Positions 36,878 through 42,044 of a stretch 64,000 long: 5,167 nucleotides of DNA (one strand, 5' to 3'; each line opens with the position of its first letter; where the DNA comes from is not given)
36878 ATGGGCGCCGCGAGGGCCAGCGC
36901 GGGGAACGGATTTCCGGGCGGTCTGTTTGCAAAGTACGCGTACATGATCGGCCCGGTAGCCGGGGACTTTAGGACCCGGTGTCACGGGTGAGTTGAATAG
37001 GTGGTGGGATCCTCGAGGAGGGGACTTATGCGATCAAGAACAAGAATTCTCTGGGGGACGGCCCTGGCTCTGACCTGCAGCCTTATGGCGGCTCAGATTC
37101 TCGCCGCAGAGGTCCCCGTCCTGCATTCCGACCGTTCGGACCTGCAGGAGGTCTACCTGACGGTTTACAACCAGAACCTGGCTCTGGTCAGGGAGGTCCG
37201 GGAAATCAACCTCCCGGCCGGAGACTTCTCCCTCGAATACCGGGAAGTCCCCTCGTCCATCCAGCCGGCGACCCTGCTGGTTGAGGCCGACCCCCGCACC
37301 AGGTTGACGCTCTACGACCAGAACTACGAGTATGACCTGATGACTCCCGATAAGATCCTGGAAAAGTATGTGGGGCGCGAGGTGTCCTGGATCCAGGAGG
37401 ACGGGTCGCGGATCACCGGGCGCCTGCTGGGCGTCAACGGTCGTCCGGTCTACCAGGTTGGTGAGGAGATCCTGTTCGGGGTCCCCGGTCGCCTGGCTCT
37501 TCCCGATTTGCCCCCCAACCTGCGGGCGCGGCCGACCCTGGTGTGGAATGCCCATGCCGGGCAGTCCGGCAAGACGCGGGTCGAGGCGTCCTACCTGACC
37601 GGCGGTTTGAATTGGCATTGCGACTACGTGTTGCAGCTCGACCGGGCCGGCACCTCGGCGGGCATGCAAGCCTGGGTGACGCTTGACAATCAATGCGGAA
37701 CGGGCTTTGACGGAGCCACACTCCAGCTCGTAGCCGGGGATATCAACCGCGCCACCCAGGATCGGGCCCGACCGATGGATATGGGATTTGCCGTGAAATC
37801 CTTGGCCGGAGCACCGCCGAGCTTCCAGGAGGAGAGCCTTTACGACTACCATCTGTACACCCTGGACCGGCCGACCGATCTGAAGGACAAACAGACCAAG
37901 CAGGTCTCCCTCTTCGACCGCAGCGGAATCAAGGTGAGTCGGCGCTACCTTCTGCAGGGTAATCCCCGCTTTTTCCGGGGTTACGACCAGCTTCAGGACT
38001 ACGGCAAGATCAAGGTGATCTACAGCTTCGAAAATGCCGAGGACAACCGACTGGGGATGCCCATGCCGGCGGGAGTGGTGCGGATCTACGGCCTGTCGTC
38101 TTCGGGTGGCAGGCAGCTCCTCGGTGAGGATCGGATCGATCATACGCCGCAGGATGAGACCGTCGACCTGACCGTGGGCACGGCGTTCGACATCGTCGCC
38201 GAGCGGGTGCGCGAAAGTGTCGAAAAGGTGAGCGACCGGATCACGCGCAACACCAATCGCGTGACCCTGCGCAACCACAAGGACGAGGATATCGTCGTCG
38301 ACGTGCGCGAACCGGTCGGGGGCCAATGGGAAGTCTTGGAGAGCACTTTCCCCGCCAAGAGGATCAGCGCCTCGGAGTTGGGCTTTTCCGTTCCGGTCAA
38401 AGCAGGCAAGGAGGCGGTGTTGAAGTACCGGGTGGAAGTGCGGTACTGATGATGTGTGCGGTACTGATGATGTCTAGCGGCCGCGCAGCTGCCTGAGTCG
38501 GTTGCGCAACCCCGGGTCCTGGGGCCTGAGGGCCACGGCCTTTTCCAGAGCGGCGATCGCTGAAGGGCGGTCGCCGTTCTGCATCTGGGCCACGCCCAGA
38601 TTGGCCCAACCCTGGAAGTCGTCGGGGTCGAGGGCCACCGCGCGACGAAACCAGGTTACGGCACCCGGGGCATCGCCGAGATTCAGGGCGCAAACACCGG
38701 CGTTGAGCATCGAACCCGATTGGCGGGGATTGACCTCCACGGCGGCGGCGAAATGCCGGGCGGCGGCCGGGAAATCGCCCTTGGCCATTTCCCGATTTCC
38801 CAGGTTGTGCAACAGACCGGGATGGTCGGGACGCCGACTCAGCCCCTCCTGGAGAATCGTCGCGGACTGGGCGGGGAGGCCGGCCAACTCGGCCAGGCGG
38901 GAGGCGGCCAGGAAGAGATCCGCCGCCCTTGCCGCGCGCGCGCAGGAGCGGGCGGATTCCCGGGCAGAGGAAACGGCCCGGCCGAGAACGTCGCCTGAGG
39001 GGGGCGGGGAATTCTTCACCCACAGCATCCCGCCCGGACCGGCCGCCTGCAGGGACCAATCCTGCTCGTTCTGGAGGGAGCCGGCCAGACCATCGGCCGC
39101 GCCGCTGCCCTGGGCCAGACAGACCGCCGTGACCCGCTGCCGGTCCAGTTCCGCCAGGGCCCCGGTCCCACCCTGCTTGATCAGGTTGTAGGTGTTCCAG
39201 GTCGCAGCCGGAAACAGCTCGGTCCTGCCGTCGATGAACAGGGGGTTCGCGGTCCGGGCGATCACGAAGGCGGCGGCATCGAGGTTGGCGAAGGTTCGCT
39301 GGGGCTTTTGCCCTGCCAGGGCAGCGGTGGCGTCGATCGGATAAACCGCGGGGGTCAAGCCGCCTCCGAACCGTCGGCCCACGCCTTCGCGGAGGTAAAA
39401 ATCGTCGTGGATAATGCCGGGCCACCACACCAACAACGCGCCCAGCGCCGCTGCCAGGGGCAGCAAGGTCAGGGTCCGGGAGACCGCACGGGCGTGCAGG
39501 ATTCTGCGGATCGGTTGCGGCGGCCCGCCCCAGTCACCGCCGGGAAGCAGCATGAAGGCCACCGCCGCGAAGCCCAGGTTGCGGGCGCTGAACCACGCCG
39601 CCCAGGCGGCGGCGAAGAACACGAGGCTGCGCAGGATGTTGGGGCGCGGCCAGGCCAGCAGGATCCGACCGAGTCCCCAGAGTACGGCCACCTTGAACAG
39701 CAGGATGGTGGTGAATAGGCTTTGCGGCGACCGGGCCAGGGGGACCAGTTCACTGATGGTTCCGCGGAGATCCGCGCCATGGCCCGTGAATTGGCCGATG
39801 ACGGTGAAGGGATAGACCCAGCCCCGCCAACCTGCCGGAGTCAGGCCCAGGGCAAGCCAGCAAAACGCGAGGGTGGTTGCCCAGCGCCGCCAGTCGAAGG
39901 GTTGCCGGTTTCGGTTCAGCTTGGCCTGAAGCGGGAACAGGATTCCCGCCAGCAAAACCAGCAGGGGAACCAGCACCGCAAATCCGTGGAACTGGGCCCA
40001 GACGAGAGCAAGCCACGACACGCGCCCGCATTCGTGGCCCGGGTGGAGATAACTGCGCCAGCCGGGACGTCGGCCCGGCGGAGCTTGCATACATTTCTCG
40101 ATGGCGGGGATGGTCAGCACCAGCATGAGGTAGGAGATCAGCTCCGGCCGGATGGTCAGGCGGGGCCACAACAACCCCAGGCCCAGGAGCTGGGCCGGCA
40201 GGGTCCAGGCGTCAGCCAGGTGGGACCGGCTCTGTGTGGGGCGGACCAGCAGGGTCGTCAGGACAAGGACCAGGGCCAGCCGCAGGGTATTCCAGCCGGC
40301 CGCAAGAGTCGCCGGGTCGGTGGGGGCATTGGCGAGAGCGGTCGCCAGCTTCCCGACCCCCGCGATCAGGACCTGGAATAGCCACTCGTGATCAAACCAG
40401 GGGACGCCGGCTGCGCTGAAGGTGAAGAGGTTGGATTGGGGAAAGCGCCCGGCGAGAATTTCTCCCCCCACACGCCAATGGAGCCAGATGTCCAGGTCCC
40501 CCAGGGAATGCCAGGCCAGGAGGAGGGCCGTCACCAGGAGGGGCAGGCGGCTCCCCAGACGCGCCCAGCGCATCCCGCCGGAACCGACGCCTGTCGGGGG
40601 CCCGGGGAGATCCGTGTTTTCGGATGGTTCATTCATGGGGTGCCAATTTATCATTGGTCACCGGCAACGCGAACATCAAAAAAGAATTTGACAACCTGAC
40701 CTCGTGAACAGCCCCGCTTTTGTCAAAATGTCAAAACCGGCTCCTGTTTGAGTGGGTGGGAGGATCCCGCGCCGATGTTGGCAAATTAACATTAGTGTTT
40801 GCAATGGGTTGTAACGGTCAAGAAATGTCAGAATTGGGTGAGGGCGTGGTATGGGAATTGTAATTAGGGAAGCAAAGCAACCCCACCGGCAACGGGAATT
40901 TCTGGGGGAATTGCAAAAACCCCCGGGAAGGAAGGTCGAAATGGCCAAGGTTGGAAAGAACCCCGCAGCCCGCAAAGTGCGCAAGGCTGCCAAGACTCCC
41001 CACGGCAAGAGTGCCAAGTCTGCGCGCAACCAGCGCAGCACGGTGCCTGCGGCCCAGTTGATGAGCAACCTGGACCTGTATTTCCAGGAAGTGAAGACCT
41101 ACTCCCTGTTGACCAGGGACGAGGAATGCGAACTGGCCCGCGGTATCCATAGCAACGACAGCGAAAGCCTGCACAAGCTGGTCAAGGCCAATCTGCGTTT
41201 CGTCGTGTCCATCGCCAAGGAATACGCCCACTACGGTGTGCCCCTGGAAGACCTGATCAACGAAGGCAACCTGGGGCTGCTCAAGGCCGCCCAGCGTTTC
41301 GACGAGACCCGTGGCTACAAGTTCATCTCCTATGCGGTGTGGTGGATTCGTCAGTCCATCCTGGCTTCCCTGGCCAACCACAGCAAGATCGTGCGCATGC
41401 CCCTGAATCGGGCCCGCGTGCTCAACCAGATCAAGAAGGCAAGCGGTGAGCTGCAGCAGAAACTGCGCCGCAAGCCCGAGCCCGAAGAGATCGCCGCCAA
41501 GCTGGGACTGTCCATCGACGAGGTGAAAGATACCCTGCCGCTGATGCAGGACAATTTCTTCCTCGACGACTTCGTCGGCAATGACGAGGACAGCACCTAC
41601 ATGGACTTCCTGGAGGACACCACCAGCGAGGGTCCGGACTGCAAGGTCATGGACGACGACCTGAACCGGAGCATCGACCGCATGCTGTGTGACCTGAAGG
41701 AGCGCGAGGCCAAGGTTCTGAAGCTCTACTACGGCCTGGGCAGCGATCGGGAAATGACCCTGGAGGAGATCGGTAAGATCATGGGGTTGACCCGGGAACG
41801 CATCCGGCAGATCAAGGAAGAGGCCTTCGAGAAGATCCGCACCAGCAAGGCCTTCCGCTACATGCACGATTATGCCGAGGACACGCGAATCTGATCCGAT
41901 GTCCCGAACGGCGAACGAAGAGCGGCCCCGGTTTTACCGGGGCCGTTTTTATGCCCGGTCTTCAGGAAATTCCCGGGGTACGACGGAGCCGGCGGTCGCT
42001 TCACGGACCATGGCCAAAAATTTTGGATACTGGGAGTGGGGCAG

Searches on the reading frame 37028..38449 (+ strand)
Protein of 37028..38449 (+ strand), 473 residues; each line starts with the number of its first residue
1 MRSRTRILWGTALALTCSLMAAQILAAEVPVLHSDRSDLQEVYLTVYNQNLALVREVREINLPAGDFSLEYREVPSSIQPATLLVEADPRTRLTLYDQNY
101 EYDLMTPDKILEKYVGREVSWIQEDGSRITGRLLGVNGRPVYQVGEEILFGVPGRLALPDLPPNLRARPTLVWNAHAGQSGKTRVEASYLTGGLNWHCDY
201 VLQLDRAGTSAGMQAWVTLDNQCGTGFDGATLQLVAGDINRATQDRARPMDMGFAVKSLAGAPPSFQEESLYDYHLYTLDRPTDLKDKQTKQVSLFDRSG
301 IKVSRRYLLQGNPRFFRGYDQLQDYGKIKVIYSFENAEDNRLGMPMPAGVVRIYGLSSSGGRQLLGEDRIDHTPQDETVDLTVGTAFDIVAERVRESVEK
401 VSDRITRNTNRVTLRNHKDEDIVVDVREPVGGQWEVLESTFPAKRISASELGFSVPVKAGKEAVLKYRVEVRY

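Call 10: search_protein_families(library=ncbifam, proteins=[window:37028-38449:+], max_evalue=0.01)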
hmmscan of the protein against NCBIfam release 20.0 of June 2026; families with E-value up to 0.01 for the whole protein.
window:37028-38449:+ (473 aa): 0 families

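Call 11: search_protein_families(library=pfam, proteins=[window:37028-38449:+], max_evalue=0.05)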
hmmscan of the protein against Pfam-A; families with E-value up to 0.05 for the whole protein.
window:37028-38449:+ (473 aa): 2 families
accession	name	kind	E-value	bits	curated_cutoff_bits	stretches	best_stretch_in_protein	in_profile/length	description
PF13598.12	DUF4139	-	5.9e-07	29.8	31.8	1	186-473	2-203/205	Domain of unknown function (DUF4139)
PF13600.11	DUF4140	-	0.0026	18.6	27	1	45-102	2-56/98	N-terminal domain of unknown function (DUF4140)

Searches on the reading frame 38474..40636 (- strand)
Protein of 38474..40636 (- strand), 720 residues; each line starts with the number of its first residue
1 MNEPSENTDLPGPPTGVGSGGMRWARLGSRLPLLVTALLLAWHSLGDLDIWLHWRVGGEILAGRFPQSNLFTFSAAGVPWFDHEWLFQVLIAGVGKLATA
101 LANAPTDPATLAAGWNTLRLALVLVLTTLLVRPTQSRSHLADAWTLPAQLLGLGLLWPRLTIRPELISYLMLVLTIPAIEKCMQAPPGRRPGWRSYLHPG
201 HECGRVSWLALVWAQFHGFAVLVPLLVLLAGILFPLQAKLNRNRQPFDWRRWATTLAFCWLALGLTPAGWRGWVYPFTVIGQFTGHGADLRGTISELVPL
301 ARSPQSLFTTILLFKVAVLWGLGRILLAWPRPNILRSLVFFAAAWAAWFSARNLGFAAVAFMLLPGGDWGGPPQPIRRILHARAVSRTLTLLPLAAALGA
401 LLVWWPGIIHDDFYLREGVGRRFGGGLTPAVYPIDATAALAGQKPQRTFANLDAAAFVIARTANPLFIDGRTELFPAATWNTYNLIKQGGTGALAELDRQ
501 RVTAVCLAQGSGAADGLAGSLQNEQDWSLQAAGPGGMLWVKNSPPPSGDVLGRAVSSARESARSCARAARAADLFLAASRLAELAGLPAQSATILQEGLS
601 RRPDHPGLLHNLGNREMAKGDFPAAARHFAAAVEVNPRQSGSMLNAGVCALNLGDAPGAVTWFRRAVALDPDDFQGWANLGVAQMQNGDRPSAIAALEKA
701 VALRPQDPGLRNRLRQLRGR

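Call 10: search_protein_families(library=ncbifam, proteins=[window:38474-40636:-], max_evalue=0.01)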
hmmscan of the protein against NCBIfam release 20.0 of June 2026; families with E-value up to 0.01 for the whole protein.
window:38474-40636:- (720 aa): 11 families
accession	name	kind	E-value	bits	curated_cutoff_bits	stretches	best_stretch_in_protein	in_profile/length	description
TIGR02917.1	PEP_TPR_lipo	equivalog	1.8e-12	46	312.2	1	571-712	330-469/899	XrtA/PEP-CTERM system TPR-repeat protein PrsT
NF033920.0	C39_PA2778_fam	equivalog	5.4e-10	39.1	150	2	640-705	190-255/255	PA2778 family cysteine peptidase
NF007302.0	PRK09782.1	equivalog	8.2e-10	37.3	1223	1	565-714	538-686/990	phage receptor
TIGR02521.1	type_IV_pilW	equivalog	2.5e-09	37.1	154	1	590-707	83-202/234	type IV pilus biogenesis/stability protein PilW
NF040959.1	MamA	equivalog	5.3e-09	35.8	200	1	588-703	87-202/204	magnetosome protein MamA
NF033758.1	gliding_GltE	equivalog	2e-07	30.4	225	1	621-717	67-163/411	adventurous gliding motility TPR repeat lipoprotein GltE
TIGR02552.1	LcrH_SycD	equivalog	4.9e-07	29.5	104.8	1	610-708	22-120/136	SycD/LcrH family type III secretion system chaperone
NF008520.0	PRK11447.1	equivalog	1.3e-05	23.2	858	1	646-706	275-335/1157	cellulose synthase complex outer membrane protein BcsC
NF052415.1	T3SS_chap_SctY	equivalog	0.0028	18.1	70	0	637-706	3-72/106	type III secretion apparatus assembly chaperone SctY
NF002725.1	PRK02603.1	equivalog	0.0056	16.7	143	0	646-709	41-107/173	photosystem I assembly protein Ycf3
NF033762.1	social_mot_Tgl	equivalog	0.0096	15.3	225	0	617-702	77-164/252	social motility TPR repeat lipoprotein Tgl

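Call 11: search_protein_families(library=pfam, proteins=[window:38474-40636:-], max_evalue=0.05)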
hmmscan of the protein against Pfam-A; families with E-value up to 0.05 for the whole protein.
window:38474-40636:- (720 aa): 15 families
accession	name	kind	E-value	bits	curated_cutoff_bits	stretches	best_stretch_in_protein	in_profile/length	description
PF07719.23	TPR_2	-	4.7e-17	61.1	27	3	676-707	3-34/34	Tetratricopeptide repeat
PF13432.12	TPR_16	-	1.1e-16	61.3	32.7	2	611-673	2-64/65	Tetratricopeptide repeat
PF13414.12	TPR_11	-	1.2e-13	51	26.8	1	653-688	7-42/42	TPR repeat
PF13428.12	TPR_14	-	4.1e-12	46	23.5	2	675-714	2-41/44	Tetratricopeptide repeat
PF00515.34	TPR_1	-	6.4e-12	45.2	27.8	1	676-707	3-34/34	Tetratricopeptide repeat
PF14559.12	TPR_19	-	4.1e-10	40.3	25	1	617-678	2-62/68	Tetratricopeptide repeat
PF13431.12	TPR_17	-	1.9e-09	37.5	24.4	1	663-689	2-28/34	Tetratricopeptide repeat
PF23914.1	TPR_CcmH_CycH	-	1.4e-08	35.2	42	1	664-712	40-88/158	Cytochrome c-type biogenesis protein H TPR domain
PF13181.12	TPR_8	-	3.2e-08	33.5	25.7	1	676-707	3-34/34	Tetratricopeptide repeat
PF13371.12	TPR_9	-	1.3e-07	31.9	35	1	650-709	5-64/73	Tetratricopeptide repeat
PF13424.12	TPR_12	-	1.8e-05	25.3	30.1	0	608-670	5-75/77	Tetratricopeptide repeat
PF13374.12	TPR_10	-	3.2e-05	24.3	27.5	0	609-635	5-31/42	Tetratricopeptide repeat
PF13176.12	TPR_7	-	0.00024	21.4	27.9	0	677-707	2-34/36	Tetratricopeptide repeat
PF13174.12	TPR_6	-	0.0025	18.8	26.3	0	680-706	6-32/33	Tetratricopeptide repeat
PF14561.12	TPR_20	-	0.025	15.3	25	0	662-701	10-49/90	Tetratricopeptide repeat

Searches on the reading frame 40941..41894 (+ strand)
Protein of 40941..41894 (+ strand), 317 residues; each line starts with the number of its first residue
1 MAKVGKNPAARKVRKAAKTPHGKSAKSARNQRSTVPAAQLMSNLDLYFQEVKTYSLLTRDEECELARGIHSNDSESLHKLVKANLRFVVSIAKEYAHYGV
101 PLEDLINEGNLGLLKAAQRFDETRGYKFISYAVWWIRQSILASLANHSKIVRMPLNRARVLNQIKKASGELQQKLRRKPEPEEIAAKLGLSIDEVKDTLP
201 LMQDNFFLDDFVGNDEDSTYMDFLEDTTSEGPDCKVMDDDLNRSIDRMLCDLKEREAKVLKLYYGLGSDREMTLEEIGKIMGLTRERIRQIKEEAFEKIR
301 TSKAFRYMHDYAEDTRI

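Call 17: find_encoding_contigs(protein=window:40941-41894:+, flank=10000, max_places=1)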
Protein window:40941-41894:+ (317 aa): 23 contigs read that carry it; 1 place shown.
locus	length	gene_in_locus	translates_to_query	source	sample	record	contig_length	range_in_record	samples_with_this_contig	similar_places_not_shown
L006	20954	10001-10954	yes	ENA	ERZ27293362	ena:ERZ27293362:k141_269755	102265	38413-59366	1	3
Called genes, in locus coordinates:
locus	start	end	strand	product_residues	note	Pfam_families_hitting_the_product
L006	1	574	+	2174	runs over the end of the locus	PF14349:SprA_N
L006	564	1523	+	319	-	PF04389:Peptidase_M28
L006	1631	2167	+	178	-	PF13717:Zn_ribbon_4, PF13719:Zn_ribbon_5 (weak)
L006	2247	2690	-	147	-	-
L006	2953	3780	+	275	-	-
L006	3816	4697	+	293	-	-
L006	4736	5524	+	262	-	PF02673:BacA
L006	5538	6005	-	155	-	PF00072:Response_reg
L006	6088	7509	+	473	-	PF13598:DUF4139 (weak)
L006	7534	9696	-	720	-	PF13371:TPR_9 (faint), PF13428:TPR_14 (faint), PF13431:TPR_17 (faint), PF13432:TPR_16, PF14559:TPR_19 (weak), PF13414:TPR_11 (weak), PF13432:TPR_16 (weak), PF23914:TPR_CcmH_CycH (weak), +3 more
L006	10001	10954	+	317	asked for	PF00140:Sigma70_r1_2, PF04542:Sigma70_r2, PF04539:Sigma70_r3, PF04545:Sigma70_r4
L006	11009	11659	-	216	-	PF01205:Impact_N, PF09186:DUF1949 (weak)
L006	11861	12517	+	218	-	-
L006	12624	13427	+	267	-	PF13517:FG-GAP_3 (faint)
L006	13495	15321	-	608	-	PF02683:DsbD_TM, PF13386:DsbD_2, PF00085:Thioredoxin, PF03190:Thioredox_DsbH (weak), PF13098:Thioredoxin_2, PF13899:Thioredoxin_7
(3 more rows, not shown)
